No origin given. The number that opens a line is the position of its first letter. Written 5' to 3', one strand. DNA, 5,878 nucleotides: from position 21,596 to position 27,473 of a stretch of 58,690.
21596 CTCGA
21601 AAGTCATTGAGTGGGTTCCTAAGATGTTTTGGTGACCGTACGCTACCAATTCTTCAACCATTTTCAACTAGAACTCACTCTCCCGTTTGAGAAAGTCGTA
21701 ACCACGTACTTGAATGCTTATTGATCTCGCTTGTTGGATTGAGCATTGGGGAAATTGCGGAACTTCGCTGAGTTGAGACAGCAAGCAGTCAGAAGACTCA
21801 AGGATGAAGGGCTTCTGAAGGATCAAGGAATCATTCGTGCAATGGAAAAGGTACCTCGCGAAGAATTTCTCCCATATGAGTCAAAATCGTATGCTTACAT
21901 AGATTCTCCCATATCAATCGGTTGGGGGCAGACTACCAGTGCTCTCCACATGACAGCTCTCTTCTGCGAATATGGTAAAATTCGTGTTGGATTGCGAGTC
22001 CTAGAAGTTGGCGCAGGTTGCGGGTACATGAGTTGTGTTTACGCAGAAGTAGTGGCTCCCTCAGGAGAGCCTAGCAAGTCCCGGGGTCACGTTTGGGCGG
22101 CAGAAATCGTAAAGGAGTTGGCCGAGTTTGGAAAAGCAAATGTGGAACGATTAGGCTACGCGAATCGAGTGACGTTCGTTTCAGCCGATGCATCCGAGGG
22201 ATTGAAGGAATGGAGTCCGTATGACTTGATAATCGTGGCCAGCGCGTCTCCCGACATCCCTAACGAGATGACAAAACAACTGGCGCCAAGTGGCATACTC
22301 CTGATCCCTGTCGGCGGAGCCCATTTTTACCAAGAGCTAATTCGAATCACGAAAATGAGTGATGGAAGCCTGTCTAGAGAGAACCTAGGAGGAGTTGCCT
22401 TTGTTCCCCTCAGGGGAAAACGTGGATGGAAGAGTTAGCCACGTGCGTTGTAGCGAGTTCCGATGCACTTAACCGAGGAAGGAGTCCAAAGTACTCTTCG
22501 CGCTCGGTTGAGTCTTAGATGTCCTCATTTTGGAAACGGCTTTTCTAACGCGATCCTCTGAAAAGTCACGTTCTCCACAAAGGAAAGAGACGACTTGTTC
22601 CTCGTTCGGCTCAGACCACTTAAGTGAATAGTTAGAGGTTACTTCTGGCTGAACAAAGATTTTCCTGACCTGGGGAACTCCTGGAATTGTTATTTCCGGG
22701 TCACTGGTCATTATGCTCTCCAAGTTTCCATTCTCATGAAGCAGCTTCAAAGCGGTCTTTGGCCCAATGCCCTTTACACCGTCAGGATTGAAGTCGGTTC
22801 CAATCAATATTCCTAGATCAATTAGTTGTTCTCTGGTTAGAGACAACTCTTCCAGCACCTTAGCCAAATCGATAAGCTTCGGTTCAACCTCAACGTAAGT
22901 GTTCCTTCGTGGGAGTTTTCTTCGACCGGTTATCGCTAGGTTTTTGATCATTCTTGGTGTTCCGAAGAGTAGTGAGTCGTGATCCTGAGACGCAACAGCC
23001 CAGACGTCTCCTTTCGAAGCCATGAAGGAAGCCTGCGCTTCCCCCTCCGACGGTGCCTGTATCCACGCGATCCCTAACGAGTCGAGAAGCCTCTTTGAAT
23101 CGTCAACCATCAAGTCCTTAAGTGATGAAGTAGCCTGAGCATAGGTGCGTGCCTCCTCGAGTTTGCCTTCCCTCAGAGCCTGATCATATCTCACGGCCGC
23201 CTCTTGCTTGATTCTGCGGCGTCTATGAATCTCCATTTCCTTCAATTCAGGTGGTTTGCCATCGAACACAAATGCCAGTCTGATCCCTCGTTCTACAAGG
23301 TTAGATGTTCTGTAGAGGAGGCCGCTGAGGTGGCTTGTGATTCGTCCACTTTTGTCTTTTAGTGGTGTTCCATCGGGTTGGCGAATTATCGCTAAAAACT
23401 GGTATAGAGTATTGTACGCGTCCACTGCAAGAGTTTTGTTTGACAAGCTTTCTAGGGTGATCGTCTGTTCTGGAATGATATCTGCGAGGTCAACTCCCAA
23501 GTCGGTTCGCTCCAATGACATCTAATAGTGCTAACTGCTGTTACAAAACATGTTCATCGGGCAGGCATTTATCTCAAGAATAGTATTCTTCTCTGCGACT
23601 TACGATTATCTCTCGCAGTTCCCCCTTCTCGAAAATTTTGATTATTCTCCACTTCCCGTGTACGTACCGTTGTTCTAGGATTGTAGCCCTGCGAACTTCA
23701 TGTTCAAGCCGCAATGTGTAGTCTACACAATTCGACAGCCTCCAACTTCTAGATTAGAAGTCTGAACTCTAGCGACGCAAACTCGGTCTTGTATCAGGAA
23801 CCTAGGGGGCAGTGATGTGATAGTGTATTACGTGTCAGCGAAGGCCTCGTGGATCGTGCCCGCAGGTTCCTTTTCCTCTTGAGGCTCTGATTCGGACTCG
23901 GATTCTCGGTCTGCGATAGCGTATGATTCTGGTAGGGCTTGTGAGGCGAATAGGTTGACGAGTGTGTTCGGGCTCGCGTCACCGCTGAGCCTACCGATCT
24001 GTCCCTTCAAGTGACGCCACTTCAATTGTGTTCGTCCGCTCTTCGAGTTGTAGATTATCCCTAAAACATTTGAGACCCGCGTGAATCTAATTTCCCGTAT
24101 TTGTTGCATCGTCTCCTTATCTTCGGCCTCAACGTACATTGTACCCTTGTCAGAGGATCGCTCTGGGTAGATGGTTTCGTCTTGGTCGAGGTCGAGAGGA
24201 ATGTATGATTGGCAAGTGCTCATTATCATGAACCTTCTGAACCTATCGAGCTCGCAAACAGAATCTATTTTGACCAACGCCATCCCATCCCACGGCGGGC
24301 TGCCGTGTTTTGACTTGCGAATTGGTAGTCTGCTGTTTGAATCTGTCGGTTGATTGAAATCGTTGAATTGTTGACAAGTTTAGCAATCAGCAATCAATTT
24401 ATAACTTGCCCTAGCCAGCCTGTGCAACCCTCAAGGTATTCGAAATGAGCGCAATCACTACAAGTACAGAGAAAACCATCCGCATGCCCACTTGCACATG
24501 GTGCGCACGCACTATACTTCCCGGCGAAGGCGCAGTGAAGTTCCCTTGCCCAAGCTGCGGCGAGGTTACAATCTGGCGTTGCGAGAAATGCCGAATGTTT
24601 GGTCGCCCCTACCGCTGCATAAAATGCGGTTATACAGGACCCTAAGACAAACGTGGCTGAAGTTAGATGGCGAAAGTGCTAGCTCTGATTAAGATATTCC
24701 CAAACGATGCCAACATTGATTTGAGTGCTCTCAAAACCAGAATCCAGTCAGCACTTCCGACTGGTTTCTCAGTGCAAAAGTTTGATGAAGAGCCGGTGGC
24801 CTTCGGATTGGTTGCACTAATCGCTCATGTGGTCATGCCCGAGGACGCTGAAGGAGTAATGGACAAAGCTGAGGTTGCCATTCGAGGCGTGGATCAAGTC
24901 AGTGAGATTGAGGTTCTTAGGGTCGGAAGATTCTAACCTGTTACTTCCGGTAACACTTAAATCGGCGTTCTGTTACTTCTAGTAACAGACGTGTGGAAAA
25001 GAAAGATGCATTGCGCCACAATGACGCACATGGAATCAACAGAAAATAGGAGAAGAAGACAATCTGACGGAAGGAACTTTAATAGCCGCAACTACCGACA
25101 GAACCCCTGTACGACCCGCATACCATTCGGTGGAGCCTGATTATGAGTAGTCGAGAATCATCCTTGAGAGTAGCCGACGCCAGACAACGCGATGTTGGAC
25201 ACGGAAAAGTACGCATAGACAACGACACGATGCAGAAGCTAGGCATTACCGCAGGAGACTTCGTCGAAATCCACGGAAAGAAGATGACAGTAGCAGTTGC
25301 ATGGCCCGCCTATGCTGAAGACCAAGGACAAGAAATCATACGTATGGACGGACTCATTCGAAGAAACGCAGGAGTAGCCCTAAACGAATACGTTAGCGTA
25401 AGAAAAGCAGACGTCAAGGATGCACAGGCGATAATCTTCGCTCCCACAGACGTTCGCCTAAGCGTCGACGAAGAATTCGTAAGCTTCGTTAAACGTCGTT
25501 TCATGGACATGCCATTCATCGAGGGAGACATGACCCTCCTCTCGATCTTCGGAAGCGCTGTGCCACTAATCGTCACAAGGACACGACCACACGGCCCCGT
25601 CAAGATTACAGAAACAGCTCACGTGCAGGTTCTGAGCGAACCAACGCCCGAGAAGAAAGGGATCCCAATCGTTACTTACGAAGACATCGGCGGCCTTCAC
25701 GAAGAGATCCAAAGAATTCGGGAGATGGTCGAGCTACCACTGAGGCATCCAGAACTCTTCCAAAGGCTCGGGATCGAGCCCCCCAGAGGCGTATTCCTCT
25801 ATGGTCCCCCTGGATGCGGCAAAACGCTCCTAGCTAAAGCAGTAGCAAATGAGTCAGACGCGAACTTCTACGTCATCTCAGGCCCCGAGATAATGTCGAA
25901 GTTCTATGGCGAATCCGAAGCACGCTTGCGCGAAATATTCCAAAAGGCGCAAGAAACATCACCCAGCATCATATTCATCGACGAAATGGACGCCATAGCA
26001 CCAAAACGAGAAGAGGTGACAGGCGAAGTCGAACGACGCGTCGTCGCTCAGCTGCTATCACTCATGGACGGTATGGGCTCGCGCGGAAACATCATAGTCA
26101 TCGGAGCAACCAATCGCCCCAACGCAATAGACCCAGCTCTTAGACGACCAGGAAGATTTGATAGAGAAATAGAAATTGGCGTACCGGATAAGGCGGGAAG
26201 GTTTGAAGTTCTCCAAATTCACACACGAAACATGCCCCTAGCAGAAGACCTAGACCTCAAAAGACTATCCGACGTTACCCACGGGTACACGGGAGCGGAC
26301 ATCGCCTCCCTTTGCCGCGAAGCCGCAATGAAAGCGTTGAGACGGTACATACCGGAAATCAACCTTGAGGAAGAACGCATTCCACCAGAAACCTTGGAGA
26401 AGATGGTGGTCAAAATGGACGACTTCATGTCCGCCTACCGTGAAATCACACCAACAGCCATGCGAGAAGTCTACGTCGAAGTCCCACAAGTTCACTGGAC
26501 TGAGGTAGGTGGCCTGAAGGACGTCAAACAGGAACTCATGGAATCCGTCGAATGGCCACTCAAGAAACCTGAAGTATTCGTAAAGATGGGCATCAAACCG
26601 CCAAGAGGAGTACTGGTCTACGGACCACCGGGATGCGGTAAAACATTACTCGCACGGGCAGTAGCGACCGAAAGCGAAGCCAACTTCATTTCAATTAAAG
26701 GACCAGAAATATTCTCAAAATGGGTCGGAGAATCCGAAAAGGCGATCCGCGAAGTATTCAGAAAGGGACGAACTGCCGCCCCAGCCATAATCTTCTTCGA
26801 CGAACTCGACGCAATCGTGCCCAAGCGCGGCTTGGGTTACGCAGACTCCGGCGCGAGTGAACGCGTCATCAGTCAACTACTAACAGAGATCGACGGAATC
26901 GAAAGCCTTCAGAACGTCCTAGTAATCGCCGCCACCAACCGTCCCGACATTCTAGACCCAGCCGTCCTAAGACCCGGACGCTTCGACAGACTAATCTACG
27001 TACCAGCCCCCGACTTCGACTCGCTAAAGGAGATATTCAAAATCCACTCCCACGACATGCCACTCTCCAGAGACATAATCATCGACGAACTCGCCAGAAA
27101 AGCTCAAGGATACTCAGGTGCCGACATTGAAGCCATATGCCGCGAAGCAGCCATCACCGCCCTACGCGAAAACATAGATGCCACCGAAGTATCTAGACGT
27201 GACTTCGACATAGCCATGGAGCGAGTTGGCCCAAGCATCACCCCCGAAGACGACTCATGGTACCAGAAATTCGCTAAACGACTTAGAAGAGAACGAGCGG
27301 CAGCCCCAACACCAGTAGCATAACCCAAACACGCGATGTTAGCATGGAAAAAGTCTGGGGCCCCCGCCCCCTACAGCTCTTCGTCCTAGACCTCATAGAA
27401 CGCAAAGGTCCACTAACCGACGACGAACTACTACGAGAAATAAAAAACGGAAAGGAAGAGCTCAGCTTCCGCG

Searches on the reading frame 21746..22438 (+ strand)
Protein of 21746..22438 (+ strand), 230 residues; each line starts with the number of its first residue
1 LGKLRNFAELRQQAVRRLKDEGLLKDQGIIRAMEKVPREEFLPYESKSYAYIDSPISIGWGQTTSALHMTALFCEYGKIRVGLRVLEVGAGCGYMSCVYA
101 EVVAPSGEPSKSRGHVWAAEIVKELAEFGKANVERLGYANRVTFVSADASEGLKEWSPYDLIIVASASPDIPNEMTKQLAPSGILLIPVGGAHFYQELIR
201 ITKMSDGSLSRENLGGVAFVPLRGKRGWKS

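Call 16: search_protein_families(library=pfam, proteins=[window:21746-22438:+], max_evalue=0.00001)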
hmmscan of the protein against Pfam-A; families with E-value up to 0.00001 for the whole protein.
window:21746-22438:+ (230 aa): 2 families
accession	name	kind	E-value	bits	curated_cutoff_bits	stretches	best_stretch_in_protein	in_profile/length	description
PF01135.25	PCMT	-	1.2e-53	182.5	20.3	1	12-225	4-208/210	Protein-L-isoaspartate(D-aspartate) O-methyltransferase (PCMT)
PF13847.12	Methyltransf_31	-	2e-07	31.2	27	1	80-187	2-109/145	Methyltransferase domain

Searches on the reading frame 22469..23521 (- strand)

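Call 16: search_protein_families(library=pfam, proteins=[window:22469-23521:-], max_evalue=0.00001)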
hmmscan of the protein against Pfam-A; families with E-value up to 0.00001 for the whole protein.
window:22469-23521:- (350 aa): 3 families
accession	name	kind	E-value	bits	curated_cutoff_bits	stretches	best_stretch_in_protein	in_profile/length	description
PF00867.23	XPG_I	-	1.7e-27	96.1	24.9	1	150-243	1-89/89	XPG I-region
PF00752.23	XPG_N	-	9.8e-19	68.1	22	1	20-108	18-101/101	XPG N-terminal domain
PF01367.25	5_3_exonuc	-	1.2e-07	32.6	40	1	229-273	2-47/97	5'-3' exonuclease, C-terminal SAM fold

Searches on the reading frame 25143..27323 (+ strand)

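Call 16: search_protein_families(library=pfam, proteins=[window:25143-27323:+], max_evalue=0.00001)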
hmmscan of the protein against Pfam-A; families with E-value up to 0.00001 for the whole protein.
window:25143-27323:+ (726 aa): 24 families
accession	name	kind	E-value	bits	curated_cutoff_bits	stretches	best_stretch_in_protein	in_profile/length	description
PF00004.35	AAA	-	1.5e-96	320.3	21.2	2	217-346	1-130/131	ATPase family associated with various cellular activities (AAA)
PF17862.7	AAA_lid_3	-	3.8e-32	109.8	27.2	2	369-409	1-41/45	AAA+ lid domain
PF02359.24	CDC48_N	-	6.7e-31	106.8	35.1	1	8-90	2-84/85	Cell division protein 48 (CDC48), N-terminal domain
PF13191.12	AAA_16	-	9.9e-16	59.1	32.6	0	205-313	15-129/167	AAA ATPase domain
PF05496.18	RuvB_N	-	2.2e-15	57.2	27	1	216-293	35-104/159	Holliday junction DNA helicase RuvB P-loop domain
PF02933.23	CDC48_2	-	1.1e-13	51.1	22.4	1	108-169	2-63/64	Cell division protein 48 (CDC48), domain 2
PF06068.19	TIP49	-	1.1e-10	41.6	23.8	0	487-541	50-105/347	TIP49 P-loop domain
PF13401.12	AAA_22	-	1.2e-10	42.2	27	0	217-285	8-96/130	AAA domain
PF07728.20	AAA_5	-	3e-10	40.7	22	0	216-287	1-80/139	AAA domain (dynein-related subfamily)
PF01637.24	ATPase_2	-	3.4e-10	40.6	33.2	0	212-258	18-68/225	ATPase domain predominantly from Archaea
PF13173.12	AAA_14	-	6.1e-10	39.6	27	0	217-288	5-77/129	AAA domain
PF07724.20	AAA_2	-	1.2e-09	38.9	27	0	218-310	7-101/166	AAA domain (Cdc48 subfamily)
PF13671.12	AAA_33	-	5.4e-09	36.9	27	0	217-288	2-47/143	AAA domain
PF00910.28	RNA_helicase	-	1.6e-08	35.4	21.5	0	217-242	1-26/105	RNA helicase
PF13521.12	AAA_28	-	7.3e-08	33.2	27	0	217-269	2-50/164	AAA domain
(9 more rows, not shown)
